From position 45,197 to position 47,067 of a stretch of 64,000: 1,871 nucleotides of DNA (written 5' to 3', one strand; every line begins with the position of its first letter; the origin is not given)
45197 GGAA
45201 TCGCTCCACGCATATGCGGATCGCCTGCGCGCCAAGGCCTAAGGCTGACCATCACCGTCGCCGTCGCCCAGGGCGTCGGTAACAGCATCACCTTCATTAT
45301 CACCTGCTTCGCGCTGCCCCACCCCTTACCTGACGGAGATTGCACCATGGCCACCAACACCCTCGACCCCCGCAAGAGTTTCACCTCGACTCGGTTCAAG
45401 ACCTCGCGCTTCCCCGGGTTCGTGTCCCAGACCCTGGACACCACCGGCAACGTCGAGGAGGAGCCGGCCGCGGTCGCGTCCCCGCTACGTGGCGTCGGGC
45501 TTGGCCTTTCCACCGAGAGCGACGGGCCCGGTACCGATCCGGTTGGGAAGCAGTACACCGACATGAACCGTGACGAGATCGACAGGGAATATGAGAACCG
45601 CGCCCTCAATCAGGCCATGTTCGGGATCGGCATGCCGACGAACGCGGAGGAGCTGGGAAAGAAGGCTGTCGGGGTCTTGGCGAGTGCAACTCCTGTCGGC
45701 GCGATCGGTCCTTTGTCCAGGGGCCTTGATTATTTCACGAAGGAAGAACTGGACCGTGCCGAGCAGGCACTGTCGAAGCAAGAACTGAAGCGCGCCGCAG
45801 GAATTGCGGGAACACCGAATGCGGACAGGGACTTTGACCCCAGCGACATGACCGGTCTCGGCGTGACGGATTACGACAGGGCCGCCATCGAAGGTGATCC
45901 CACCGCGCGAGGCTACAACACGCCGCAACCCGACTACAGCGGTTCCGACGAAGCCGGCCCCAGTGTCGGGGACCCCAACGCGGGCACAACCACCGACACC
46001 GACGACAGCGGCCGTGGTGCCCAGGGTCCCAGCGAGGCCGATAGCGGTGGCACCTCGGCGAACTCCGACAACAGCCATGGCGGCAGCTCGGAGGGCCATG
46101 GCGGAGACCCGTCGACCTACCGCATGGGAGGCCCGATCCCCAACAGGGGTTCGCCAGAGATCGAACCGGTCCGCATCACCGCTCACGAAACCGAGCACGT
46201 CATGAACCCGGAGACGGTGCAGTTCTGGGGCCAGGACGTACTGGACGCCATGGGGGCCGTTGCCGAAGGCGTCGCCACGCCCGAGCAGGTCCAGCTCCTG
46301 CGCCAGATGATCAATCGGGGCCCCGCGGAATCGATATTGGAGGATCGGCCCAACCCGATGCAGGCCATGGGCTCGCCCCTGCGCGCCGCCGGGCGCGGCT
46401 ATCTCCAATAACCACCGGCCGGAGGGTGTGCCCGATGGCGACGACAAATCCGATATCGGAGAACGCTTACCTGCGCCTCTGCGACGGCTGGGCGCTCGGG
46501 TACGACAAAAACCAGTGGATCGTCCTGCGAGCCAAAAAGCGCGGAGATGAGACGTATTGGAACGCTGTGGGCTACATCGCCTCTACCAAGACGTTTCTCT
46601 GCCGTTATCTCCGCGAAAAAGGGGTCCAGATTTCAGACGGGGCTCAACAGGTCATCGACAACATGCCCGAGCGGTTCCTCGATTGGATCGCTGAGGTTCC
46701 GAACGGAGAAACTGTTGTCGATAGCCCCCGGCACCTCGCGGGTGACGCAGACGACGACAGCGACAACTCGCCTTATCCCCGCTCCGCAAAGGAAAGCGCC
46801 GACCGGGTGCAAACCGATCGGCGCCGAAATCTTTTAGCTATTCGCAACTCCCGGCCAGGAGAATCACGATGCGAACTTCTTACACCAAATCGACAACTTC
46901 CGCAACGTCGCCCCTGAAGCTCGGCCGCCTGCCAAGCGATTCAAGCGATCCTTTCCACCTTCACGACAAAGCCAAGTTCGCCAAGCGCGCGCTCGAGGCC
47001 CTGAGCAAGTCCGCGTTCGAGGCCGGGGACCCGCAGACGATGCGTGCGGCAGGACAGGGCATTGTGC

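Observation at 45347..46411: Tape-measure C-terminal-like motif in a short acidic protein placed in the early operon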

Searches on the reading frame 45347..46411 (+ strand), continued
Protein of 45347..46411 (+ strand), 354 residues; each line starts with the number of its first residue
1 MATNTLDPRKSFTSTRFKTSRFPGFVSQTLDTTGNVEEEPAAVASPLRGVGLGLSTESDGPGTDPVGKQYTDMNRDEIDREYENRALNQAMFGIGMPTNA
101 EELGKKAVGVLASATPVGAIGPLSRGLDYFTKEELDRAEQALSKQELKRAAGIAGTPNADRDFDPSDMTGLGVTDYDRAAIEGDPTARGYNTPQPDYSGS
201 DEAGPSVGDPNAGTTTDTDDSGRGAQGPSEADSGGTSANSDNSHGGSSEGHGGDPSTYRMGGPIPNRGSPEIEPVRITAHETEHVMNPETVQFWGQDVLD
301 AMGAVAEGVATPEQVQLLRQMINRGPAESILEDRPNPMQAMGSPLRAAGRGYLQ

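Call 53: search_protein_families(library=phrogs, proteins=[L003:10760-11050:+, P0005, P0007, P0008, P0012, P0017, P0013, P0016, P0035], max_evalue=10)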
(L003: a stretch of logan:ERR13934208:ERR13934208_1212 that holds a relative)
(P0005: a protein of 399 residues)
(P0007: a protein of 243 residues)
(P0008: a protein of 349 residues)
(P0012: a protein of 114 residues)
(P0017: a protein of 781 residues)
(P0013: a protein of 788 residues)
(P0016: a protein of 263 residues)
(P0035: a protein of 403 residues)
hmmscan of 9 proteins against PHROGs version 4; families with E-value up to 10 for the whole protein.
L003:10760-11050:+ (96 aa): 6 families
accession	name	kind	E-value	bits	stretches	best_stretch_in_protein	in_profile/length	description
phrog_35029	-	unknown function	0.0007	18.9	1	2-55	364-416/853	-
phrog_3547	-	tail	0.013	14.2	1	2-86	969-1057/1767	tail length tape measure protein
phrog_37649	-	tail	0.029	12.5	1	2-51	1890-1944/2006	tail length tape measure protein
phrog_10357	-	other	0.22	13.1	1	15-49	28-62/132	recombinase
phrog_10592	-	unknown function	0.24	12.3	1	25-49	37-61/81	-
phrog_30554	-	unknown function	0.41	11.7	1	25-69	22-63/80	-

P0005 (399 aa): 1 family
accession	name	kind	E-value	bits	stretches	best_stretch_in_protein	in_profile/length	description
phrog_35029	-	unknown function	0.15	11.2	1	267-348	338-418/853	-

P0007 (243 aa): 6 families
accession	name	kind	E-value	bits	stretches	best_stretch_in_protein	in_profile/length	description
phrog_3547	-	tail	0.005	15.6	1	191-240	1462-1511/1767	tail length tape measure protein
phrog_37649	-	tail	0.0094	14.1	1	193-242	1886-1940/2006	tail length tape measure protein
phrog_35029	-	unknown function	0.094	11.8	1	189-243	356-409/853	-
phrog_10030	-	tail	0.1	10.7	1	208-240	1666-1698/2105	tail length tape measure protein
phrog_12433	-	other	3.4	8.7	0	180-216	99-135/142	lipoprotein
phrog_104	-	head and packaging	4.2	6.9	1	91-175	427-505/550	portal protein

P0008 (349 aa): 5 families
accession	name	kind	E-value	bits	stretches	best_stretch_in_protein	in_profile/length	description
phrog_3547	-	tail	5.6e-06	25.4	1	289-337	966-1014/1767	tail length tape measure protein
phrog_23013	-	tail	9.8e-05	21.2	1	282-346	1248-1313/1379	tail length tape measure protein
phrog_10030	-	tail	0.00015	20.1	1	304-341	1667-1704/2105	tail length tape measure protein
phrog_35029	-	unknown function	0.0005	19.4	1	290-334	362-405/853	-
phrog_13338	-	unknown function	0.6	9.2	1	289-342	783-836/903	-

P0012 (114 aa): 3 families
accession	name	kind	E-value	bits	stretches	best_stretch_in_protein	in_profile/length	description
phrog_25241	-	tail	0.00032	20.4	1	68-113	680-725/810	tail length tape measure protein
phrog_3547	-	tail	0.0018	17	1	66-114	966-1015/1767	tail length tape measure protein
phrog_37282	-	unknown function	3.2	6.9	1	29-51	551-574/620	-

P0017 (781 aa): 23 families
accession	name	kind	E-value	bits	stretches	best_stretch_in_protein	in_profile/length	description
phrog_3547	-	tail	1.8e-28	99.9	3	202-349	964-1106/1767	tail length tape measure protein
phrog_23013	-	tail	5.6e-22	78.3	3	189-272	1244-1328/1379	tail length tape measure protein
phrog_13338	-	unknown function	1.2e-21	77.7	3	158-277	729-855/903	-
phrog_35723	-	unknown function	3.5e-18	65.8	3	150-251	1557-1658/1720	-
phrog_25241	-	tail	5.3e-15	56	3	397-468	671-744/810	tail length tape measure protein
phrog_35029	-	unknown function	6.3e-14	52.1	3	374-448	336-407/853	-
phrog_1272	-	tail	2.5e-07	29.8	2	9-425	831-1094/1606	tail length tape measure protein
phrog_24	-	tail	1.2e-06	27.9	3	319-496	864-1000/1151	tail length tape measure protein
phrog_4200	-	tail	6.1e-05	22.7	2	14-167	368-480/732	tail length tape measure protein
phrog_17594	-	tail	0.00025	19.7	3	313-456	1352-1519/1582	tail length tape measure protein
phrog_10030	-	tail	0.00047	18.5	3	187-251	1640-1701/2105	tail length tape measure protein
phrog_3590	-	unknown function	0.0044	17.5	1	62-198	267-323/481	-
phrog_1535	-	tail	0.0089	15.2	2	327-620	954-1126/1152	tail length tape measure protein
phrog_3027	-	unknown function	0.014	16.6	0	229-248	35-54/73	-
phrog_12706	-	tail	0.025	13.7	1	10-181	64-207/1244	tail length tape measure protein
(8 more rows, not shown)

P0013 (788 aa): 1 family
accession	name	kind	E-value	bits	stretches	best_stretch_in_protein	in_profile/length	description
phrog_10030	-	tail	0.06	11.5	1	540-600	1654-1714/2105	tail length tape measure protein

P0016 (263 aa): 9 families
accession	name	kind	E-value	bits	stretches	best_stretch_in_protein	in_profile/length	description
phrog_3547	-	tail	7.5e-06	24.9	1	155-256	1414-1519/1767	tail length tape measure protein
phrog_37649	-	tail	0.0002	19.6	1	167-252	1846-1942/2006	tail length tape measure protein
phrog_13338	-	unknown function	0.0012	18.2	1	202-255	783-837/903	-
phrog_24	-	tail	0.003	16.7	1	172-249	915-978/1151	tail length tape measure protein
phrog_35029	-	unknown function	0.0099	15.1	1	197-250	357-408/853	-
phrog_4346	-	unknown function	0.036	13.5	1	170-247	452-522/600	-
phrog_11341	-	unknown function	0.055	13.2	1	216-248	59-91/678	-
phrog_5448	-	tail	0.13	10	1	201-251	2282-2333/3103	tail length tape measure protein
phrog_3336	-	tail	0.56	9.6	1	199-252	949-997/1051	tail length tape measure protein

P0035 (403 aa): 5 families
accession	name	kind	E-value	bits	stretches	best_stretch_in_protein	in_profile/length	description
phrog_13338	-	unknown function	0.0098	15.1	1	334-390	783-839/903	-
phrog_10030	-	tail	0.041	12.1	1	350-388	1668-1706/2105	tail length tape measure protein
phrog_24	-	tail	0.078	12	1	313-382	913-982/1151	tail length tape measure protein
phrog_23013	-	tail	0.13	10.8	1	334-388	1256-1310/1379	tail length tape measure protein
phrog_21826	-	unknown function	0.41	11.8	1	160-178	24-42/50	-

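Call 57: find_encoding_contigs(protein=P0005, flank=10000, max_places=2)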
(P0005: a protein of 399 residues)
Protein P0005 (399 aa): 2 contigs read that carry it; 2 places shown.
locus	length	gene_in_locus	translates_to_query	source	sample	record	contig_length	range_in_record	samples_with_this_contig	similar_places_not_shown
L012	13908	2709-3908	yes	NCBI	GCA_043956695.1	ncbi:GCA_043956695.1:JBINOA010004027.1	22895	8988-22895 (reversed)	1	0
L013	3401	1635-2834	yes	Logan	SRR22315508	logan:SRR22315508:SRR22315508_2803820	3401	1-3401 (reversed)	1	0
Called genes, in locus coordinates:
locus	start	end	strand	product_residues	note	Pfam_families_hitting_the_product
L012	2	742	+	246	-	?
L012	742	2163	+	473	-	-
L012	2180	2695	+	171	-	-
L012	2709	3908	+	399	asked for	-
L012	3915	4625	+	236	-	-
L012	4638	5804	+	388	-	-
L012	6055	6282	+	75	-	-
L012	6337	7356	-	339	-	-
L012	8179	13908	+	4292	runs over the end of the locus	PF18823:InPase, PF13872:AAA_34, PF04851:ResIII, PF18760:ART-PolyVal (faint), PF13871:Helicase_C_4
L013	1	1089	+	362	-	?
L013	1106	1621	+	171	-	-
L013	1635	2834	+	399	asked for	-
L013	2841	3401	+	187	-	?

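Call 58: find_encoding_contigs(protein=P0035, flank=10000, max_places=2)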
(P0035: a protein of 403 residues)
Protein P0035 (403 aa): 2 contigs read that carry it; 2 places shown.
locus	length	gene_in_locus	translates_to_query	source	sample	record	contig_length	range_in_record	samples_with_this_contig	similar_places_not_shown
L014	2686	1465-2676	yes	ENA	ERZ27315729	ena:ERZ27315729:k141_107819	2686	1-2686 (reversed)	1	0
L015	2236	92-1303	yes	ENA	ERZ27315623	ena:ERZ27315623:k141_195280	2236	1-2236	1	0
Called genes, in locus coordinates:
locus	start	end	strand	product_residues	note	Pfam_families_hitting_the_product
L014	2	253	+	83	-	?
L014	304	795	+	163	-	-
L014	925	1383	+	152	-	-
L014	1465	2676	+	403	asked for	-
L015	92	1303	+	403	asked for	-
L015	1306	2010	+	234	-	-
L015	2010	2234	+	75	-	?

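Call 59: find_encoding_contigs(protein=P0008, flank=8000, max_places=2)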
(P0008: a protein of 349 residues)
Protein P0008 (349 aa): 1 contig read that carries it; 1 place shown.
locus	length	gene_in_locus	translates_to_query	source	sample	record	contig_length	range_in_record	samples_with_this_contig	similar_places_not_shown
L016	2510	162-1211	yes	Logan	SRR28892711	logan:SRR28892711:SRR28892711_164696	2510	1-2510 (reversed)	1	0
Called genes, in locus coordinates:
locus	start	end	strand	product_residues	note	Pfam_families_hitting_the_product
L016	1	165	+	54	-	?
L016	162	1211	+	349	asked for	-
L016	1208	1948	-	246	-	PF12146:Hydrolase_4 (weak)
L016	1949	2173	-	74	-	-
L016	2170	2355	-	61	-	-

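Call 60: find_encoding_contigs(protein=P0016, flank=8000, max_places=2)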
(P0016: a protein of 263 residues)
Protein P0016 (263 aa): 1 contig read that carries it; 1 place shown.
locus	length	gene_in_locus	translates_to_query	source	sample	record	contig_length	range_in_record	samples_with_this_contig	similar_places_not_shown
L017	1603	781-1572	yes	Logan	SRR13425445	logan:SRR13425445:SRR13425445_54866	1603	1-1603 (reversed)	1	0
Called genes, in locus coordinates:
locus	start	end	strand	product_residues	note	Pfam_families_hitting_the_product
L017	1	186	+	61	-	?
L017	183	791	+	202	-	-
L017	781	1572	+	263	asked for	-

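Call 68: search_solved_structures(query=L003:9472-9990:+, max_evalue=1)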
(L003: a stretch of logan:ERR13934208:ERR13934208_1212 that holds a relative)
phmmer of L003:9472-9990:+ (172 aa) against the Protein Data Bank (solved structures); distinct sequences matched with E-value up to 1: 2.
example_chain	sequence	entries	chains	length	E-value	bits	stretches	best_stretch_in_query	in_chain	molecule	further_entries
1cfb_A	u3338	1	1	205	0.29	14.5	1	3-78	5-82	DROSOPHILA NEUROGLIAN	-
6r2q_B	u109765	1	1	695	0.46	13.9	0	69-115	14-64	Uncharacterized protein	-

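Call 69: search_solved_structures(query=L003:11052-11744:+, max_evalue=1)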
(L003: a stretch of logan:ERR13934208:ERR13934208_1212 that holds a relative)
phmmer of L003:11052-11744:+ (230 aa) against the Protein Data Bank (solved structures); distinct sequences matched with E-value up to 1: 1.
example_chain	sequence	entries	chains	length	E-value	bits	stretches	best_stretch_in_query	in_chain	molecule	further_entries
4xfd_A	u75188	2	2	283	0.11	15.9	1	36-142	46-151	NH(3)-dependent NAD(+) synthetase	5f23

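Call 70: search_solved_structures(query=L003:11756-12790:+, max_evalue=1)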
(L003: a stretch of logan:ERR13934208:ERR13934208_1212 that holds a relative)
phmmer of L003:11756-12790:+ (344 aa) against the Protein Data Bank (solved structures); distinct sequences matched with E-value up to 1: 0.

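Call 106: find_related_loci(query=A1, collection=metagenome_contigs, flank=7000)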
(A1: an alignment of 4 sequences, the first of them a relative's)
Query A1 (354 aa) in metagenome_contigs; peptide patterns used: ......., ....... (x = any residue, [..] = any of these).
343 stretches matched a pattern, but none encodes a relative of the query by tblastn (E <= 1e-3).

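Call 108: search_protein_families(library=padloc, proteins=[window:45347-46411:+], max_evalue=0.01)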
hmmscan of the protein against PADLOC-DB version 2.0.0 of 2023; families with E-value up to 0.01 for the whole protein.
window:45347-46411:+ (354 aa): 0 families

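Call 109: find_homologous_proteins(query=window:45347-46411:+, region=250-354, max_evalue=0.01)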
Query window:45347-46411:+, residues 250-354 (105 aa): 4 proteins with E <= 0.01 among 262 candidates.
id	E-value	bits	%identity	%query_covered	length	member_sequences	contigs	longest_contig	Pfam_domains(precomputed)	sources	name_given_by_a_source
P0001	1.7e-62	226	100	100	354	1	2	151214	-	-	-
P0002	1.8e-43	165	77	88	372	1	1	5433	-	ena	-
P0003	2.6e-43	165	75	97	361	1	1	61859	-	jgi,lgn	jgi:hypothetical protein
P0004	2.4e-34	136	69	91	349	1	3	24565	-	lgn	-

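Call 110: list_cluster_members(proteins=[P0007, P0008, P0010, P0011, P0014, P0016, P0019, P0020, P0013, P0017])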
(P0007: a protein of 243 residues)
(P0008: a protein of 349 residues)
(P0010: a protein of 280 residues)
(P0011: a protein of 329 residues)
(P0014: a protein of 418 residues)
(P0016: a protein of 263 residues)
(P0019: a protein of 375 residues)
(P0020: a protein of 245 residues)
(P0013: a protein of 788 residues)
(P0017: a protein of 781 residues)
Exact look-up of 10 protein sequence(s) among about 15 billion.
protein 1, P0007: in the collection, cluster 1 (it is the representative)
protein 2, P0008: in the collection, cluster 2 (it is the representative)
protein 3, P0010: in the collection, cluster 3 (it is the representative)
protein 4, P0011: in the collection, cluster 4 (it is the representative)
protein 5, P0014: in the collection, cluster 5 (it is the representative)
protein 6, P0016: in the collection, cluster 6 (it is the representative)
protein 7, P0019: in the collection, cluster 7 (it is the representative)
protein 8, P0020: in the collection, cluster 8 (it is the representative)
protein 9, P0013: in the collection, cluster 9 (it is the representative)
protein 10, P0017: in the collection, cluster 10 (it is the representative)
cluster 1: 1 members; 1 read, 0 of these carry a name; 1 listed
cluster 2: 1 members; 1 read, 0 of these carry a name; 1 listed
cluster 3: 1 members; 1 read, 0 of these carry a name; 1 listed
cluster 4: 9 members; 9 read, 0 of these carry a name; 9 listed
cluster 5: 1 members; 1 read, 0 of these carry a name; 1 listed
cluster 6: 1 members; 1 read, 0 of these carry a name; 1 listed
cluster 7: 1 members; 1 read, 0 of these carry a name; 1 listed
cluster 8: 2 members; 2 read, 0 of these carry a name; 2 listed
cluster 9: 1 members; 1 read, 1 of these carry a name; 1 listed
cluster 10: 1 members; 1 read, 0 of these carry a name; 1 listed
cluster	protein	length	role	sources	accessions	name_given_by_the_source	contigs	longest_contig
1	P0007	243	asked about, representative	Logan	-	-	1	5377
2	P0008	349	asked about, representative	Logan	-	-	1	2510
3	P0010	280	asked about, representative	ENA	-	-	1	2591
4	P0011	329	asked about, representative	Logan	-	-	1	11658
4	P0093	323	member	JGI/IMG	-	-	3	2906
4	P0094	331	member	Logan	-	-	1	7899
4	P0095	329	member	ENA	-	-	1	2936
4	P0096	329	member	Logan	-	-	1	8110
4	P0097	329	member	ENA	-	-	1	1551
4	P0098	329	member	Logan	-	-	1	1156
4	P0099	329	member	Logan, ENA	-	-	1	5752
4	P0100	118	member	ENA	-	-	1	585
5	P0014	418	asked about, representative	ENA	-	-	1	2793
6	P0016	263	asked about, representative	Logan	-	-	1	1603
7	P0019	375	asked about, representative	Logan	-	-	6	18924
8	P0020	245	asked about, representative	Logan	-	-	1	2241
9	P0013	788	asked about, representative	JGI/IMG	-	hypothetical protein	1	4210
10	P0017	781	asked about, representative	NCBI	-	-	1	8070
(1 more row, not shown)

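Call 111: find_encoding_contigs(protein=P0019, flank=9000, max_places=1)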
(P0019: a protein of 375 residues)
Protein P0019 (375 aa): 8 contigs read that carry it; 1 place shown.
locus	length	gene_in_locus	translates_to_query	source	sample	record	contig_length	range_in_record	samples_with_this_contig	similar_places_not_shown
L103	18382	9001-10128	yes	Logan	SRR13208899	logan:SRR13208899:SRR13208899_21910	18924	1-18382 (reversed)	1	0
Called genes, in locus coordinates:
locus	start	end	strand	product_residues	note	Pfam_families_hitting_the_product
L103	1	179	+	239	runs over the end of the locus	?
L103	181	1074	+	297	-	-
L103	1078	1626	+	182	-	-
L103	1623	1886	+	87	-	-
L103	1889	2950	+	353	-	-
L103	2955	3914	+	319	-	PF17236:SU10_MCP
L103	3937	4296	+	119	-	-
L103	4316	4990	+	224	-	-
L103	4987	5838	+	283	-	-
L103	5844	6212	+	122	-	-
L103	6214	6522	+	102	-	-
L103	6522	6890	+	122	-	-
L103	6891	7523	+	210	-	PF24175:SU10_adaptor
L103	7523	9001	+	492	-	-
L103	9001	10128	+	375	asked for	-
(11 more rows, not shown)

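Call 112: find_encoding_contigs(protein=P0011, flank=9000, max_places=1)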
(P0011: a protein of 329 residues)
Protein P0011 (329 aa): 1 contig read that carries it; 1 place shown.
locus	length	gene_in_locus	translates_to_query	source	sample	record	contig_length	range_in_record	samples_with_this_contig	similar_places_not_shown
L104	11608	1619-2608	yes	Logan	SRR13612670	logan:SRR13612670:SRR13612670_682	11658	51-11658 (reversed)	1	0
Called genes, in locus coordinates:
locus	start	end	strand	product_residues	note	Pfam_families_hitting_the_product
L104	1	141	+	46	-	?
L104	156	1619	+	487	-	-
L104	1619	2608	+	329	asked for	-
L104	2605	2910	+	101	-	-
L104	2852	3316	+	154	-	-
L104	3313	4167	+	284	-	-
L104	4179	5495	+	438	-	-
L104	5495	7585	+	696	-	-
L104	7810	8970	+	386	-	-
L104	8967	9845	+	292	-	-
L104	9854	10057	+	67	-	-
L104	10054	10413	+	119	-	-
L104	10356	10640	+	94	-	-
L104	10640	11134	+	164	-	PF11351:GTA_holin_3TM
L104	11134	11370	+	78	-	-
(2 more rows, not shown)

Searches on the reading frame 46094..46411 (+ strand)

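Call 53: search_protein_families(library=phrogs, proteins=[window:46094-46411:+], max_evalue=10)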
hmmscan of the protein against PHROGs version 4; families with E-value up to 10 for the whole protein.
window:46094-46411:+ (105 aa): 4 families
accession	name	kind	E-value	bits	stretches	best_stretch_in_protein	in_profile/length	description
phrog_3547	-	tail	0.046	12.4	1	9-93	966-1038/1767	tail length tape measure protein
phrog_3027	-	unknown function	0.064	14.5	1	34-55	33-54/73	-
phrog_35029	-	unknown function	0.21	10.6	1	6-66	358-417/853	-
phrog_11823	-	unknown function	0.48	9.7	1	53-72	642-661/693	-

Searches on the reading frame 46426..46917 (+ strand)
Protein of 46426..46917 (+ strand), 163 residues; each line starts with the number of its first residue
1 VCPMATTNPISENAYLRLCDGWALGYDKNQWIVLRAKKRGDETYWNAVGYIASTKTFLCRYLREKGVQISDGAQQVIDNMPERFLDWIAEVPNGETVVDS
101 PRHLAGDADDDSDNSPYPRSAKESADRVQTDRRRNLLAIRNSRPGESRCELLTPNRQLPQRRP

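Call 3: search_protein_families(library=pfam, proteins=[window:46426-46917:+], max_evalue=0.1)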
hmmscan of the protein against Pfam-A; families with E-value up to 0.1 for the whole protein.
window:46426-46917:+ (163 aa): 0 families

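Call 4: search_protein_families(library=phrogs, proteins=[window:46426-46917:+], max_evalue=0.1)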
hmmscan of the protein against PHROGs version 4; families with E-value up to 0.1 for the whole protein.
window:46426-46917:+ (163 aa): 0 families

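Call 63: find_homologous_proteins(query=window:46426-46917:+, max_evalue=0.001)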
Query window:46426-46917:+ (163 aa): 20 proteins with E <= 0.001 among 30 candidates.
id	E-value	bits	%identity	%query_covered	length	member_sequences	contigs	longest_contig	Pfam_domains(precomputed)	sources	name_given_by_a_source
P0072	4.2e-47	178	93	53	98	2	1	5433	-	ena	-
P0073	2.8e-21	94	55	47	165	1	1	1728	-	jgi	jgi:hypothetical protein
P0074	5.3e-20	90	49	53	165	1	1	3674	-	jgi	jgi:hypothetical protein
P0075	6.9e-20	90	45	67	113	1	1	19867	-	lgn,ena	-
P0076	6.4e-18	83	48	54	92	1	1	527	-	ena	-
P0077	1.4e-17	82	49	52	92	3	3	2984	-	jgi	jgi:hypothetical protein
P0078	4.6e-17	80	49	48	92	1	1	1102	-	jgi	jgi:hypothetical protein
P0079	1.8e-16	78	50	48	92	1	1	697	-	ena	-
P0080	4.3e-16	77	54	43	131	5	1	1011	-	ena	-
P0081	1.4e-15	76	48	47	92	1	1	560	-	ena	-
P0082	1.7e-15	75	46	48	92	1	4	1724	-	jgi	jgi:hypothetical protein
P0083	3.1e-15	74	56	43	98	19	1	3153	-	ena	-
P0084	3.2e-15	74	53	43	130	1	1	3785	-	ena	-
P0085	3.3e-15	74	49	51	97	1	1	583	-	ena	-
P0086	9.9e-15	73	51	43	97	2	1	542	-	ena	-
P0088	1.6e-14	72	46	48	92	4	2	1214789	-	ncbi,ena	-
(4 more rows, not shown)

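Call 64: find_encoding_contigs(protein=P0088, flank=10000, max_places=2)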
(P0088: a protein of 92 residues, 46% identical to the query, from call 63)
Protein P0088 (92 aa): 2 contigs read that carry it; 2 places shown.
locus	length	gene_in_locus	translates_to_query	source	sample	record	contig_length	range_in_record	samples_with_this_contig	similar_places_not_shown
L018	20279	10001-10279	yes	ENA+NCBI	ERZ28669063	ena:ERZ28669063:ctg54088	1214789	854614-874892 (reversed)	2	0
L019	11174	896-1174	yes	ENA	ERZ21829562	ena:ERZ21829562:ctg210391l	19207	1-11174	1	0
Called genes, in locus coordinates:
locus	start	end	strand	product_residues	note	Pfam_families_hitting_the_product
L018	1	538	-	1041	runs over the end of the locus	-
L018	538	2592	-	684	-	-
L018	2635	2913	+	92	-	PF01527:HTH_Tnp_1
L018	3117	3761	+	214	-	PF13276:HTH_21 (faint), PF00665:rve, PF13683:rve_3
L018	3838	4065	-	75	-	-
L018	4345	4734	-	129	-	PF18932:DUF5681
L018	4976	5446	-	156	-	-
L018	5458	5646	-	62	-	-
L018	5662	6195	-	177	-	-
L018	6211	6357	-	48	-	-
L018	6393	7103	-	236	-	PF13730:HTH_36 (weak)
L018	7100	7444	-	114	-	-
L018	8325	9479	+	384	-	PF13356:Arm-DNA-bind_3, PF22022:Phage_int_M, PF00589:Phage_integrase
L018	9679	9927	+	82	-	PF12728:HTH_17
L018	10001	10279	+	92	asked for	-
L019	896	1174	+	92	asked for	-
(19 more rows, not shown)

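Call 65: find_encoding_contigs(protein=P0075, flank=10000, max_places=2)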
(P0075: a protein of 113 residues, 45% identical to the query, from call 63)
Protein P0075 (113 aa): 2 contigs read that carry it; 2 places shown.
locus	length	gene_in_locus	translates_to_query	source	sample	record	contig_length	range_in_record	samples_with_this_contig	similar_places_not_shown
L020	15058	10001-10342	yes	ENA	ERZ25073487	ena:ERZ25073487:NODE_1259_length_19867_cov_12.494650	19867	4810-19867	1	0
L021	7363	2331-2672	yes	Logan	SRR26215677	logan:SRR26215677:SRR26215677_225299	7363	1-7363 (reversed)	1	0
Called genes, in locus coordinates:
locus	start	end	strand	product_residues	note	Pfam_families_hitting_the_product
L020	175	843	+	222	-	-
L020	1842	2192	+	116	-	PF13560:HTH_31 (weak), PF12844:HTH_19 (weak), PF01381:HTH_3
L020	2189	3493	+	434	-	PF13657:Couple_hipA, PF07804:HipA_C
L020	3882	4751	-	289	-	PF13730:HTH_36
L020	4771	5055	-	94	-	PF02229:PC4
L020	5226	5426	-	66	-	-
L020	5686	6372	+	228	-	-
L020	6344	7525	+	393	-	PF14659:Phage_int_SAM_3, PF00589:Phage_integrase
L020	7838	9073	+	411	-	PF13356:Arm-DNA-bind_3, PF22022:Phage_int_M, PF00589:Phage_integrase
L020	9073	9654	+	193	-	-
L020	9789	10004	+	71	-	-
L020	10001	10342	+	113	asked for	-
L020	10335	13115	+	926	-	-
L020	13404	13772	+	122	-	-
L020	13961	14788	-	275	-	-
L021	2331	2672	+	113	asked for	-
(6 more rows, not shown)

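Call 108: search_protein_families(library=padloc, proteins=[window:46426-46917:+], max_evalue=0.01)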
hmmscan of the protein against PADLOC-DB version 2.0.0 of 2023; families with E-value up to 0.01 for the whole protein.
window:46426-46917:+ (163 aa): 0 families
